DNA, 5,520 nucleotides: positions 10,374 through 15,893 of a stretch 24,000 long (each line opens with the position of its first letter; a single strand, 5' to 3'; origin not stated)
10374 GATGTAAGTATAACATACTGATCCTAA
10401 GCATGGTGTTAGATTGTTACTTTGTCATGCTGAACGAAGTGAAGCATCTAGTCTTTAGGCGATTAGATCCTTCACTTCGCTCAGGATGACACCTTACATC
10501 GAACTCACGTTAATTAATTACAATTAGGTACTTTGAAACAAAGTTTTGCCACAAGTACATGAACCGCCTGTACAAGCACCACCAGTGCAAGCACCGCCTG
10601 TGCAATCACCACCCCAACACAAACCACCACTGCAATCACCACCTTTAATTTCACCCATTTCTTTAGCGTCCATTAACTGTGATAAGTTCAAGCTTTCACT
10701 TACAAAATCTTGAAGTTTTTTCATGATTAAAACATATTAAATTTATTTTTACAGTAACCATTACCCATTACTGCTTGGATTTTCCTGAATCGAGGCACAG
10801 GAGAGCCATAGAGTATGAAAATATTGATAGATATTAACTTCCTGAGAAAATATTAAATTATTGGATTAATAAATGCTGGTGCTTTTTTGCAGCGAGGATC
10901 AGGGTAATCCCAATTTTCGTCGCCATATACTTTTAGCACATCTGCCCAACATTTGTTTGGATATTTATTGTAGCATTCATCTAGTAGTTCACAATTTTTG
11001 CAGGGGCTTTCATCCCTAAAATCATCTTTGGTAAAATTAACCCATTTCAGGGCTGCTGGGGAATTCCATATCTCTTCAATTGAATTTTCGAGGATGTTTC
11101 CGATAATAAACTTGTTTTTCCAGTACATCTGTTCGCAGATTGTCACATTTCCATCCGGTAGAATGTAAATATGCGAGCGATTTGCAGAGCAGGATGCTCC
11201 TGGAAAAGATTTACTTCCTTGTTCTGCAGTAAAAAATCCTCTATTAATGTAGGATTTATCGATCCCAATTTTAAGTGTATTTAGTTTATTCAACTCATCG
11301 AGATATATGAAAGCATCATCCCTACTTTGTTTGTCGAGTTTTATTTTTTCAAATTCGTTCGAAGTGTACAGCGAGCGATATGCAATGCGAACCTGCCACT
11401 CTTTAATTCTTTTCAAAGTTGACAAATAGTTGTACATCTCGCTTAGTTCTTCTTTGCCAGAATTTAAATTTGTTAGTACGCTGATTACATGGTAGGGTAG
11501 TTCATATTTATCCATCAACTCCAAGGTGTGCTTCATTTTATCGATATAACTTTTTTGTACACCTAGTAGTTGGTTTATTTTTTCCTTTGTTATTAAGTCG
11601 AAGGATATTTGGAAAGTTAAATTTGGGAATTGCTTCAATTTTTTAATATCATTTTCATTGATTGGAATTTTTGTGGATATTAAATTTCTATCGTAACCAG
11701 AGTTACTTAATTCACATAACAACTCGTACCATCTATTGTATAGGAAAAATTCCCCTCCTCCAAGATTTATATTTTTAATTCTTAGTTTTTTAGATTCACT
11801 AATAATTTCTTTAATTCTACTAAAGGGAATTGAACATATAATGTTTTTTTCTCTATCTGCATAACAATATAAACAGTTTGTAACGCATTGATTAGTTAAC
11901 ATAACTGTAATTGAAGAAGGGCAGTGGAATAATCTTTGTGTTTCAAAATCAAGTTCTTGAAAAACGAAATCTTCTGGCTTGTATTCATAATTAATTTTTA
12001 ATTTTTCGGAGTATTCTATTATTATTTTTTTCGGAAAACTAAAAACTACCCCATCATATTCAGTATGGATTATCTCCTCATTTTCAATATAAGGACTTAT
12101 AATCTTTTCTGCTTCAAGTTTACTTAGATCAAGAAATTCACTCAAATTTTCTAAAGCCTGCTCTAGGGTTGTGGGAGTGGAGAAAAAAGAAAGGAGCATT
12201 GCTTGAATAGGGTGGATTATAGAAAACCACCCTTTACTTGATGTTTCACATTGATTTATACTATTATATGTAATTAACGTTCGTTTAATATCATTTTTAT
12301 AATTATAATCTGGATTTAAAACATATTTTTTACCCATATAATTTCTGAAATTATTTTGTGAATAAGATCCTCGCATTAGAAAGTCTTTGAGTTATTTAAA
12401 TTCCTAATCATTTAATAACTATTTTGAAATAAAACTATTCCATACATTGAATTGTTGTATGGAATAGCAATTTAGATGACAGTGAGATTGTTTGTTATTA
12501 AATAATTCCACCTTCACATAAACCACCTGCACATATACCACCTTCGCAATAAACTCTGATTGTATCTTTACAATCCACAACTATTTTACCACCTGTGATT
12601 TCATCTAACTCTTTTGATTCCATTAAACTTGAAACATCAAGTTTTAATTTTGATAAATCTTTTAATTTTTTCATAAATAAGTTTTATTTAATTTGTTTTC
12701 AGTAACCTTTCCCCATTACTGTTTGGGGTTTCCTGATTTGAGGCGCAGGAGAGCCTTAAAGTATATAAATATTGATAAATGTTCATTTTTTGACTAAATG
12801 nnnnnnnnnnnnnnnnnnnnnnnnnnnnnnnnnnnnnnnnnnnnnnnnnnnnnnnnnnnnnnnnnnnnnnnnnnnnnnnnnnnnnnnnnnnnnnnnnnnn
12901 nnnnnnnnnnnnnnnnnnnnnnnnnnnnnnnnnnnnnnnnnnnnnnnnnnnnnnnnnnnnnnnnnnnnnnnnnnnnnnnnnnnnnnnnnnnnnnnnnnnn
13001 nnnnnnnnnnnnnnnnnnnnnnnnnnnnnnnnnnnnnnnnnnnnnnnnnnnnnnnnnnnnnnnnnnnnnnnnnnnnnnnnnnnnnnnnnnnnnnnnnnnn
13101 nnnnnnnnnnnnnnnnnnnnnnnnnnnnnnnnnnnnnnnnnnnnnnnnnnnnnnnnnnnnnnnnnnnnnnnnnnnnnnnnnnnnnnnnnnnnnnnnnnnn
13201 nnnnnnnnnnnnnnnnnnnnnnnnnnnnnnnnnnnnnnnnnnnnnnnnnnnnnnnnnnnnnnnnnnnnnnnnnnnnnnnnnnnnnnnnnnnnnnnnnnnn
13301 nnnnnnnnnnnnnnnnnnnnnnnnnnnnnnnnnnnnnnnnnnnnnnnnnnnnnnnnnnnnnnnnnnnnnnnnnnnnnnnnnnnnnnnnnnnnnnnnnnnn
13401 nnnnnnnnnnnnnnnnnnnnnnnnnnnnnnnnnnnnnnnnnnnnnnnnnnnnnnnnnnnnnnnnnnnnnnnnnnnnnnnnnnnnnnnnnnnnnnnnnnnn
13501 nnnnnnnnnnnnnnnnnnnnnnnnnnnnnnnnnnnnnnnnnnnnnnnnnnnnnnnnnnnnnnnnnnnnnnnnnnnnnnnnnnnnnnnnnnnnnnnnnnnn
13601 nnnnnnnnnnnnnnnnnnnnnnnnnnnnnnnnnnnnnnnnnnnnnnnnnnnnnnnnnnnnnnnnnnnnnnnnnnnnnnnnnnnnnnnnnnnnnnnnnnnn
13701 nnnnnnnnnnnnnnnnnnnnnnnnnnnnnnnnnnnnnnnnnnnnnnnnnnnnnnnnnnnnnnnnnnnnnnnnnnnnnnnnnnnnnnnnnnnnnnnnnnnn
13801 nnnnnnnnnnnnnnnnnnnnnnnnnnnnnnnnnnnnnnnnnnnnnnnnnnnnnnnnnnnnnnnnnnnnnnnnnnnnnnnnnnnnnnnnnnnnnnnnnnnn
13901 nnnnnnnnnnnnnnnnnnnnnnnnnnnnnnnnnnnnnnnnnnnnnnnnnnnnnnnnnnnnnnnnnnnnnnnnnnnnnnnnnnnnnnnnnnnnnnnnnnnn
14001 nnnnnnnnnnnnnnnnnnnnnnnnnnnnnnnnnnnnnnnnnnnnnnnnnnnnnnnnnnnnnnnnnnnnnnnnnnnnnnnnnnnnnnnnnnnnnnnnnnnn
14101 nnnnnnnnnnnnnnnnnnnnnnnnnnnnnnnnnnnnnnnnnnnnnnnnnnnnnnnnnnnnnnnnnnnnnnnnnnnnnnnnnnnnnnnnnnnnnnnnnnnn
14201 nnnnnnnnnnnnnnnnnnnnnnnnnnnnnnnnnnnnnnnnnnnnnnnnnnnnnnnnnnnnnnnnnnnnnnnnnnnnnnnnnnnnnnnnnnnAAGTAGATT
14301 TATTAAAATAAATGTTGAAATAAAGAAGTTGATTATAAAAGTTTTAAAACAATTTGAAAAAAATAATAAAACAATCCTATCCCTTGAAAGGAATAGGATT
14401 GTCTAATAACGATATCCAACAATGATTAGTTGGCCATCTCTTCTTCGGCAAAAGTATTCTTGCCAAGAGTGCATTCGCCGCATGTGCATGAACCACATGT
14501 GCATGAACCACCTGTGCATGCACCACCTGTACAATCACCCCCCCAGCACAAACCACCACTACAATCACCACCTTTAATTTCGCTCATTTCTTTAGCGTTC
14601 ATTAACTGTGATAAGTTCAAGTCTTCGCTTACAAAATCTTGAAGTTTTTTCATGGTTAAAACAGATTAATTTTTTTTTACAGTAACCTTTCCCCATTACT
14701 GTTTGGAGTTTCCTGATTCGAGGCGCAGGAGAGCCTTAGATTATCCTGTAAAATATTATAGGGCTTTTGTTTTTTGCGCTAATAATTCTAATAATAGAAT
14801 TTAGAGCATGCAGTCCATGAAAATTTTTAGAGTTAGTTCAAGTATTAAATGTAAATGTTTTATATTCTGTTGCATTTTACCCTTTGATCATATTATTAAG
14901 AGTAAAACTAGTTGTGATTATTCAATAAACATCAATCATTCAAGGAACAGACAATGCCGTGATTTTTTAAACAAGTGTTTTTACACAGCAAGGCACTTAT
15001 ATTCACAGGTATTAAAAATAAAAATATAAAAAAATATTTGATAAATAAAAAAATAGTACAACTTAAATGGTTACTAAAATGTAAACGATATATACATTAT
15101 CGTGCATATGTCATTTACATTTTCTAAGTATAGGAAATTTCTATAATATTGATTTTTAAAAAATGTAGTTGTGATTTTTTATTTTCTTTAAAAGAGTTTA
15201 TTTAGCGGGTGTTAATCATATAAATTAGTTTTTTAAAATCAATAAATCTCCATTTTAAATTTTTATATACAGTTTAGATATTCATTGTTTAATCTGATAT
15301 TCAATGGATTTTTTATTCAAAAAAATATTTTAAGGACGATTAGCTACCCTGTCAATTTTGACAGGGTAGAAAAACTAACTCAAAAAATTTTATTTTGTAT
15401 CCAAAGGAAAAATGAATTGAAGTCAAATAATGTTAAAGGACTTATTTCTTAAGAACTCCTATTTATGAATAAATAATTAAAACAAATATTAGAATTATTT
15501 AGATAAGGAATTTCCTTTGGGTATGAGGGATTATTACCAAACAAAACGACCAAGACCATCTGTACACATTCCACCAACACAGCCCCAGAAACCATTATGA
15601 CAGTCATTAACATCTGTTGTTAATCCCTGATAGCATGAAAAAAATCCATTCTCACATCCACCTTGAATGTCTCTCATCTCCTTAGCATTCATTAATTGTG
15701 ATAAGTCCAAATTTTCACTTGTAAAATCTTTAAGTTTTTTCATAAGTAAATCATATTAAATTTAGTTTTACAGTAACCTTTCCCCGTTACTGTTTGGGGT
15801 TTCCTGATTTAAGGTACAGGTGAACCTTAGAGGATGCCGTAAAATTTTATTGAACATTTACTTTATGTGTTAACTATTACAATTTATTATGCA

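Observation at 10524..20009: Multi-precursor radical-SAM RiPP island fused to a class-II bacteriocin export module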

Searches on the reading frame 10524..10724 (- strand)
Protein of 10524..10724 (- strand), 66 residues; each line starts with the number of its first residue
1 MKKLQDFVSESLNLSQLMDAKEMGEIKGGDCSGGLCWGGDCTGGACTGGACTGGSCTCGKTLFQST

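Call 3: search_protein_families(library=ncbifam, proteins=[window:10524-10724:-], max_evalue=0.01)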
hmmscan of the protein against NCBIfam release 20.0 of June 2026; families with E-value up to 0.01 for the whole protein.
window:10524-10724:- (66 aa): 0 families

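Call 4: search_protein_families(library=pfam, proteins=[window:10524-10724:-], max_evalue=0.01)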
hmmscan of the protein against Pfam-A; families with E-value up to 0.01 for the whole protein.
window:10524-10724:- (66 aa): 0 families

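Call 7: search_protein_families(library=ncbifam, proteins=[window:10524-10724:-], max_evalue=10)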
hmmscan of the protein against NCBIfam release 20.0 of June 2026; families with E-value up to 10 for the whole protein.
window:10524-10724:- (66 aa): 0 families

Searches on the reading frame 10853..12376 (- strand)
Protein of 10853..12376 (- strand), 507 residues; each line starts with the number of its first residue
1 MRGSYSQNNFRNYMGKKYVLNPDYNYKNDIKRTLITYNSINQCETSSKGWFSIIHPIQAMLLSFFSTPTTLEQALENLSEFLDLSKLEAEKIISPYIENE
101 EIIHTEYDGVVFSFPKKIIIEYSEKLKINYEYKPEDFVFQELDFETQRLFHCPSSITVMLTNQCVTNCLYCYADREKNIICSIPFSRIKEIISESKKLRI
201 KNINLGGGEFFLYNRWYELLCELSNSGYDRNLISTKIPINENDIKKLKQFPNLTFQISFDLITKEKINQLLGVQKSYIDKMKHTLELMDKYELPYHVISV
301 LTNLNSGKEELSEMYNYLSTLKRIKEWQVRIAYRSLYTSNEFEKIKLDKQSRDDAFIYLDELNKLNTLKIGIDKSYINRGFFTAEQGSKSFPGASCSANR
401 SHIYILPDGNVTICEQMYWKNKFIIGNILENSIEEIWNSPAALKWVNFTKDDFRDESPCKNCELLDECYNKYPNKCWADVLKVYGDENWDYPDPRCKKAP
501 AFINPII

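Call 3: search_protein_families(library=ncbifam, proteins=[window:10853-12376:-], max_evalue=0.01)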
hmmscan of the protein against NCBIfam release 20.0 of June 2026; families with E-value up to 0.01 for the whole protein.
window:10853-12376:- (507 aa): 39 families (the best 25 are shown)
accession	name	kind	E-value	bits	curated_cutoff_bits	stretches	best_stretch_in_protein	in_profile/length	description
TIGR03962.1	mycofact_rSAM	equivalog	1.9e-16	60.1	265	1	148-499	6-334/339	mycofactocin radical SAM maturase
TIGR04133.1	rSAM_w_lipo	hypoth_equivalog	1.1e-15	57.4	425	1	160-468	30-327/350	TIGR04133 family radical SAM/SPASM protein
TIGR02109.1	PQQ_syn_pqqE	equivalog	4.2e-14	52.2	381.35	1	151-501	4-335/358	pyrroloquinoline quinone biosynthesis protein PqqE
TIGR04082.1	rSAM_for_selen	equivalog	1.4e-13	50.5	350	1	156-468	201-493/516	thio(seleno)oxazole modification radical SAM maturase SbtM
TIGR04403.1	rSAM_skfB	equivalog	5.2e-13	48.6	300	1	140-448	90-377/402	sporulation killing factor system radical SAM maturase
NF041298.1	rSAM_mat_DynA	equivalog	1.5e-12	47.2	450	1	161-488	8-333/356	dynobactin maturation radical SAM/SPASM protein DynA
NF050035.1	rSAM_WgK_link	exception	1.8e-12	46.9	650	2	150-305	5-160/367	radical SAM/SPASM peptide maturase WgkB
TIGR04055.1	rSAM_NirJ2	equivalog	1.3e-11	44.6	500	1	160-468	6-300/326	putative heme d1 biosynthesis radical SAM protein NirJ2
TIGR04317.1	W_rSAM_matur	equivalog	3.9e-10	39.4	380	2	156-354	6-204/349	tungsten cofactor oxidoreductase radical SAM maturase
TIGR04085.1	rSAM_more_4Fe4S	domain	4.2e-10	39.9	27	1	396-471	1-73/93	SPASM domain-containing protein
TIGR04303.1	GeoRSP_rSAM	equivalog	6.6e-10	39.1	400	1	152-496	3-324/325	GeoRSP system radical SAM/SPASM protein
NF001199.0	PRK00164.2-1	equivalog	2.4e-09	36.8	231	1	155-324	13-181/308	GTP 3',8-cyclase MoaA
NF038283.1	viperin_w_prok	equivalog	3.6e-09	36.2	180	1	156-329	4-188/281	viperin family antiviral radical SAM protein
TIGR04340.1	rSAM_ACGX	hypoth_equivalog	7.7e-09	35.2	400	1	158-470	7-318/341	radical SAM/SPASM domain protein, ACGX system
TIGR02495.1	NrdG2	equivalog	1.3e-08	34.4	131.15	1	158-321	20-183/193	anaerobic ribonucleoside-triphosphate reductase activating protein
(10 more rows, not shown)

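Call 4: search_protein_families(library=pfam, proteins=[window:10853-12376:-], max_evalue=0.01)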
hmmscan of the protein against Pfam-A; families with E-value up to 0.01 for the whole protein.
window:10853-12376:- (507 aa): 3 families
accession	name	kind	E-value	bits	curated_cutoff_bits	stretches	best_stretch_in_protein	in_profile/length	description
PF13186.11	SPASM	-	2.9e-15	56.8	21.5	1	396-463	1-67/67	Iron-sulfur cluster-binding domain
PF04055.27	Radical_SAM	-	2.9e-12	47.5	29.5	1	160-305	3-155/166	Radical SAM superfamily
PF13353.11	Fer4_12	-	0.00056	20.7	22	1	158-223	9-73/137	4Fe-4S single cluster domain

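Call 75: search_protein_families(library=padloc, proteins=[window:10853-12376:-], max_evalue=0.001)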
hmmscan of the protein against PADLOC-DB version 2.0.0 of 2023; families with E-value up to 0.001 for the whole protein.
window:10853-12376:- (507 aa): 2 families
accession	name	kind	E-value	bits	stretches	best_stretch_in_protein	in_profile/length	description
PDLC02904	pVip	-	1.1e-13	49.3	1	158-329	7-175/262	Viperins associated with kinases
PDLC02903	pVip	-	1.6e-13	48.7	1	156-345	2-189/257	Viperins not associated with kinases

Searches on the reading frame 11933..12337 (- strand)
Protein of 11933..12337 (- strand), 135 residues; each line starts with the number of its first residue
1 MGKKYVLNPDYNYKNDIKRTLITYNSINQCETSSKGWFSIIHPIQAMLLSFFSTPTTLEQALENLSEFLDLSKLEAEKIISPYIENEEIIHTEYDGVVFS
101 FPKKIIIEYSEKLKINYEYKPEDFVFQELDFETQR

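Call 79: search_protein_families(library=pfam, proteins=[window:11933-12337:-], max_evalue=10)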
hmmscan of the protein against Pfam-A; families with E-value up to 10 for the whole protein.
window:11933-12337:- (135 aa): 0 families

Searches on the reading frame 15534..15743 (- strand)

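Call 3: search_protein_families(library=ncbifam, proteins=[window:15534-15743:-], max_evalue=0.01)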
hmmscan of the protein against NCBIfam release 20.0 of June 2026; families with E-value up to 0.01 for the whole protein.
window:15534-15743:- (69 aa): 0 families

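Call 4: search_protein_families(library=pfam, proteins=[window:15534-15743:-], max_evalue=0.01)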
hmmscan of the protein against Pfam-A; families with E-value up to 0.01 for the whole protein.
window:15534-15743:- (69 aa): 0 families

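Call 7: search_protein_families(library=ncbifam, proteins=[window:15534-15743:-], max_evalue=10)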
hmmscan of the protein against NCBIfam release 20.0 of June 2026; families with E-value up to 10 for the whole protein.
window:15534-15743:- (69 aa): 1 family
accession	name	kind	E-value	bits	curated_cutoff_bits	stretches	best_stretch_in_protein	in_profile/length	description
TIGR03949.1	bact_IIb_cerein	subfamily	0.14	12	21.5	1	18-32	4-18/45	class IIb bacteriocin, lactobin A/cerein 7B family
